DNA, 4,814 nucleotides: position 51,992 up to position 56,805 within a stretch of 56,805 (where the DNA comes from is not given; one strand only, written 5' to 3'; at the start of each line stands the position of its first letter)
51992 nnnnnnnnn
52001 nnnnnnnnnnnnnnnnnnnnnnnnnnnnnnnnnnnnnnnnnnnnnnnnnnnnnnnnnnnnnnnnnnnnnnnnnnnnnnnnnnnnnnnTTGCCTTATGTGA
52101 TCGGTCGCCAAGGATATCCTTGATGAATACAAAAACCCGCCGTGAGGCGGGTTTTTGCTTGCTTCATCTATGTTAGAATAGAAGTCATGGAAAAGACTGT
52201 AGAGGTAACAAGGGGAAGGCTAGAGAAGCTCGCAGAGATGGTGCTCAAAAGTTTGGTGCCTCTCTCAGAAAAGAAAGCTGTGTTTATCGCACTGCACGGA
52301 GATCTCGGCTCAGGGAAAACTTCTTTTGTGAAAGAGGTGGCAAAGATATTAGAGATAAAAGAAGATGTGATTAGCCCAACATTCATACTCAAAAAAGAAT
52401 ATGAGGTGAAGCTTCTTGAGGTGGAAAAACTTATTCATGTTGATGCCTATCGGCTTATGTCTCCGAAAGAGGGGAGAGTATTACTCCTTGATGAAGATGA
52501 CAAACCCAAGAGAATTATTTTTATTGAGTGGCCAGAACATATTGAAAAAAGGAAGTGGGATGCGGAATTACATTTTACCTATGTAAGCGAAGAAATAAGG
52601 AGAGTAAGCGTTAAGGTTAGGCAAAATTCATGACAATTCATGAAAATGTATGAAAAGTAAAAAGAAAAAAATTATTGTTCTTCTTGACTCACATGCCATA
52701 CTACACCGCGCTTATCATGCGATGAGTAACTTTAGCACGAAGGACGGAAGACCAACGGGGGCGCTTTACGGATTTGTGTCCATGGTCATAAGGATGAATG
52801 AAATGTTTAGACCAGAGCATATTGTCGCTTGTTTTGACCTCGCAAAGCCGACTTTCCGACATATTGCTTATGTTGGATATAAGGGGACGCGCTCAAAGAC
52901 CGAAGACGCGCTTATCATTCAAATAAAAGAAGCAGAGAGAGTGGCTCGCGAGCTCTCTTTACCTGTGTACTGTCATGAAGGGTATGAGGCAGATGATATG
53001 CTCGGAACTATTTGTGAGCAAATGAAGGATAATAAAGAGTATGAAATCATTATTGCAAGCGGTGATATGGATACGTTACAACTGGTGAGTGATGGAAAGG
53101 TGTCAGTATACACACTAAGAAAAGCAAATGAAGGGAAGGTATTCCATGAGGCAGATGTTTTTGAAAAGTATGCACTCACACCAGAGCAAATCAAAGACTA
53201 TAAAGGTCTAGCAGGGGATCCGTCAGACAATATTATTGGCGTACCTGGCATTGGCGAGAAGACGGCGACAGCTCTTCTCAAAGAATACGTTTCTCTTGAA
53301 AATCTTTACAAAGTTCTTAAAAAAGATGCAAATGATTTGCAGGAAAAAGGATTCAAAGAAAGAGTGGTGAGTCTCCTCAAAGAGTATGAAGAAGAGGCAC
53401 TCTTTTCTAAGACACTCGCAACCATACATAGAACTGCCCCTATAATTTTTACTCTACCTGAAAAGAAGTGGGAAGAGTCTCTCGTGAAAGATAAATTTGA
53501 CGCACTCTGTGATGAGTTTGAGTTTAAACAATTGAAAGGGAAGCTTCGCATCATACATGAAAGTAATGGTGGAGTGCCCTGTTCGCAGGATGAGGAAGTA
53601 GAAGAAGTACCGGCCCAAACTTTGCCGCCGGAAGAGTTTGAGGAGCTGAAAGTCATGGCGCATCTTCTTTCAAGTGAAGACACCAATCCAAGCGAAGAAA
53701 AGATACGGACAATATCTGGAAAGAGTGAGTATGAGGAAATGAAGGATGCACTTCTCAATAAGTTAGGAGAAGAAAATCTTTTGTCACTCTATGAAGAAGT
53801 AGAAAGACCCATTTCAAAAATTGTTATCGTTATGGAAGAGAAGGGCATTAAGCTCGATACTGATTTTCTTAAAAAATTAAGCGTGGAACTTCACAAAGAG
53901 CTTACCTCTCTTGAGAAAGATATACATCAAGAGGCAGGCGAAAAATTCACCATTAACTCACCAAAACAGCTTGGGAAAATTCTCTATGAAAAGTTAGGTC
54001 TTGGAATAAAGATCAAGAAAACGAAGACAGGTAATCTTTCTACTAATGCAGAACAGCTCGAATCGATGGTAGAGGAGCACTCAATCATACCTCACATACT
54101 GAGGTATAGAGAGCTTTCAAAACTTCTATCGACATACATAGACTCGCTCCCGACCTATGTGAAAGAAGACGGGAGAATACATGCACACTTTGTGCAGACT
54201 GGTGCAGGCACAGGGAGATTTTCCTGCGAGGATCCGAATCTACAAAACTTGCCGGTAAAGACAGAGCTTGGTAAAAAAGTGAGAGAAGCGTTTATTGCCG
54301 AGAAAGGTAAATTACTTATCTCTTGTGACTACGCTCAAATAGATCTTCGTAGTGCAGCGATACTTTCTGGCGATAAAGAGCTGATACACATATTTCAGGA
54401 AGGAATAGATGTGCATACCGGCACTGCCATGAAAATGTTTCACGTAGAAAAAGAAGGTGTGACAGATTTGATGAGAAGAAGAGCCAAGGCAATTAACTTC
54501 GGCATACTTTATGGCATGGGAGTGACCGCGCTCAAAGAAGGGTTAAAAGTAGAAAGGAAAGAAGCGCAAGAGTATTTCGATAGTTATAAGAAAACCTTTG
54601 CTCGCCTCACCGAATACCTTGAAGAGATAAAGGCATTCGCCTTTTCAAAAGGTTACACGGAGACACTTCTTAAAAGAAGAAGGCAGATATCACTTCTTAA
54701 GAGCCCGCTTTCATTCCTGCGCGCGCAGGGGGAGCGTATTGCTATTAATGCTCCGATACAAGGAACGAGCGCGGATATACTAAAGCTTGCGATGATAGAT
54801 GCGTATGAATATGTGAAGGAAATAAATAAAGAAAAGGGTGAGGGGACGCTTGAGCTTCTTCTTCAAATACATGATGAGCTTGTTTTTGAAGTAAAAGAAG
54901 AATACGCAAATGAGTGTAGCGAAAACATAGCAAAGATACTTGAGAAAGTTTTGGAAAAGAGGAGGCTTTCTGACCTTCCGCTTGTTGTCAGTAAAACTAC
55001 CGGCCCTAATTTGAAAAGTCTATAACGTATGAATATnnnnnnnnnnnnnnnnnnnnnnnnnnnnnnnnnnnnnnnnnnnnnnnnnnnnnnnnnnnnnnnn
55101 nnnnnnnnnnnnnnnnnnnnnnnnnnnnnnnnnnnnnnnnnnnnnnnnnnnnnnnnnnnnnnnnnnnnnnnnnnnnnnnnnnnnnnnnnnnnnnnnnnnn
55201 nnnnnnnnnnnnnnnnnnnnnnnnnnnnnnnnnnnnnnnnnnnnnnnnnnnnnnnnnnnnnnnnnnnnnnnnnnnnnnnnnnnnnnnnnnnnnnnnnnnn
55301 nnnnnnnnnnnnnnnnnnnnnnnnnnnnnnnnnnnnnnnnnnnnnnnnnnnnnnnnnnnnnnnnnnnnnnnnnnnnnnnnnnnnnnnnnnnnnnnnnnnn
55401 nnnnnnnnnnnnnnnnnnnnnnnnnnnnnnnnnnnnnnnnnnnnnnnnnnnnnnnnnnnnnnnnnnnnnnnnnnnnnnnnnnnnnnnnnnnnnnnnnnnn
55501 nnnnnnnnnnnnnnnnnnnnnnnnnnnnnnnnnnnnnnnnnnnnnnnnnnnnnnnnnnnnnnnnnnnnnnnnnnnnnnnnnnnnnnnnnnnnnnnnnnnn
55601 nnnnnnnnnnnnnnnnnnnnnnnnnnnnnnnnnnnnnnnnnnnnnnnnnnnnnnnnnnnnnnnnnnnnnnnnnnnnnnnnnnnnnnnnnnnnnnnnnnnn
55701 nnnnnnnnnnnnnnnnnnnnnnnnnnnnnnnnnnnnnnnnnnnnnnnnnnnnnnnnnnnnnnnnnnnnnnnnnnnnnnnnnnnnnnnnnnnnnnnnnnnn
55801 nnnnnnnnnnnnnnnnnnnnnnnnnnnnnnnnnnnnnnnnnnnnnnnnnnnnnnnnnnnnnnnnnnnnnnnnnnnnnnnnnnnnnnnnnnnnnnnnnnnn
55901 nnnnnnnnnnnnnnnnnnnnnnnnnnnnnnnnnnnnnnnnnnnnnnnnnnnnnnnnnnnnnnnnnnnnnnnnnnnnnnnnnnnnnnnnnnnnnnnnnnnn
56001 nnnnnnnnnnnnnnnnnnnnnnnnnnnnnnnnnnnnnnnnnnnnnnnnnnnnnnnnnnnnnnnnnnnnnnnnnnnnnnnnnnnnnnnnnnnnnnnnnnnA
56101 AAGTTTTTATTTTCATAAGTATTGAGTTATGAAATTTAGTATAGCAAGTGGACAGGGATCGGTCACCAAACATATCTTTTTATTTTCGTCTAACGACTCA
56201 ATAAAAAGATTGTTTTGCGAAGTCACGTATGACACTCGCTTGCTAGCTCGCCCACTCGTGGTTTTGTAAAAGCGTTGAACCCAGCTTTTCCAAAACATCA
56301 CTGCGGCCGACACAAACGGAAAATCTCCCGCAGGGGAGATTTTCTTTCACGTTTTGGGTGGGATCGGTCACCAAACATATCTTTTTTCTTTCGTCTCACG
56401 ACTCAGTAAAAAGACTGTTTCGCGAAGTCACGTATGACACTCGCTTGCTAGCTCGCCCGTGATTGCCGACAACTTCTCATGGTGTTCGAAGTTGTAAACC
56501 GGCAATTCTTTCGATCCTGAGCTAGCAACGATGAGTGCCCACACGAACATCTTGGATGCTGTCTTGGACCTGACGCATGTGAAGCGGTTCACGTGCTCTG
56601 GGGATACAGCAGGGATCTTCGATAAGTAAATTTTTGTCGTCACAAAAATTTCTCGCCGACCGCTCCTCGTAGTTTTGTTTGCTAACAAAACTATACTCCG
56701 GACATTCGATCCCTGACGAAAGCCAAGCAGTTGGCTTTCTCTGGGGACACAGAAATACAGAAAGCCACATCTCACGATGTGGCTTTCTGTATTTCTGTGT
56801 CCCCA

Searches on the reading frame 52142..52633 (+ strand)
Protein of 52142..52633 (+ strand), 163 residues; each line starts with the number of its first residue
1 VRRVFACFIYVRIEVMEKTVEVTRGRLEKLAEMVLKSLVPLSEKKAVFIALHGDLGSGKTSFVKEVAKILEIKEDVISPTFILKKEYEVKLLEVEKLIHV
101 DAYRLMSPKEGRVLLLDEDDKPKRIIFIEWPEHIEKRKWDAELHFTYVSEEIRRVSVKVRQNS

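Call 9: search_protein_families(library=pfam, proteins=[window:52142-52633:+], max_evalue=0.01)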
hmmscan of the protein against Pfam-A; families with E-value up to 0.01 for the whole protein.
window:52142-52633:+ (163 aa): 2 families
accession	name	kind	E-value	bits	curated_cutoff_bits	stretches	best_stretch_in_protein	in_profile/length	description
PF02367.23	TsaE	-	2.9e-26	92.4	26.6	1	38-150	14-121/128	Threonylcarbamoyl adenosine biosynthesis protein TsaE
PF00004.35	AAA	-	0.0032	18.3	21.2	1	50-120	2-67/131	ATPase family associated with various cellular activities (AAA)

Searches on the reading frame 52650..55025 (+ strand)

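Call 9: search_protein_families(library=pfam, proteins=[window:52650-55025:+], max_evalue=0.01)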
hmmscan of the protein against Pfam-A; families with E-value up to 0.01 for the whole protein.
window:52650-55025:+ (791 aa): 5 families
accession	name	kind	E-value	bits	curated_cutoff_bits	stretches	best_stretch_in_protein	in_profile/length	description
PF00476.26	DNA_pol_A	-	3.6e-131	438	34.3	1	405-788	2-379/381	DNA polymerase family A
PF02739.22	5_3_exonuc_N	-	5.8e-48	163.1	34.3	1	9-174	2-163/164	5'-3' exonuclease, N-terminal resolvase-like domain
PF01367.25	5_3_exonuc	-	5.1e-25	88.2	40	1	177-275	2-92/97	5'-3' exonuclease, C-terminal SAM fold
PF14520.12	HHH_5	-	0.00041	21.2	27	1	195-232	4-39/57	Helix-hairpin-helix domain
PF12826.13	HHH_2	-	0.0035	17.9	27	1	197-222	7-32/64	Helix-hairpin-helix motif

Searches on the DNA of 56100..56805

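Call 89: search_rna_families(source=window, start=56100, end=56805, threshold=evalue, max_evalue=1)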
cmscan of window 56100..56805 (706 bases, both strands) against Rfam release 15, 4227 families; matches with E-value up to 1: 3.
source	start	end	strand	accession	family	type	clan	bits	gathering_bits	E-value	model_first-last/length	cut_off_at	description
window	56758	56805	-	RF04180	BTnc231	Gene; sRNA;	-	27.5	80.4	0.0017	107-154/154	5'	Bacteroides sRNA BTnc231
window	56747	56799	-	RF00764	mir-191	Gene; miRNA;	-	18.5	54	0.3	1-91/91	no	mir-191 microRNA precursor family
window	56751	56801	+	RF02092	mir-2970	Gene; miRNA;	-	18.5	72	0.7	1-80/80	no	mir-2970 microRNA precursor family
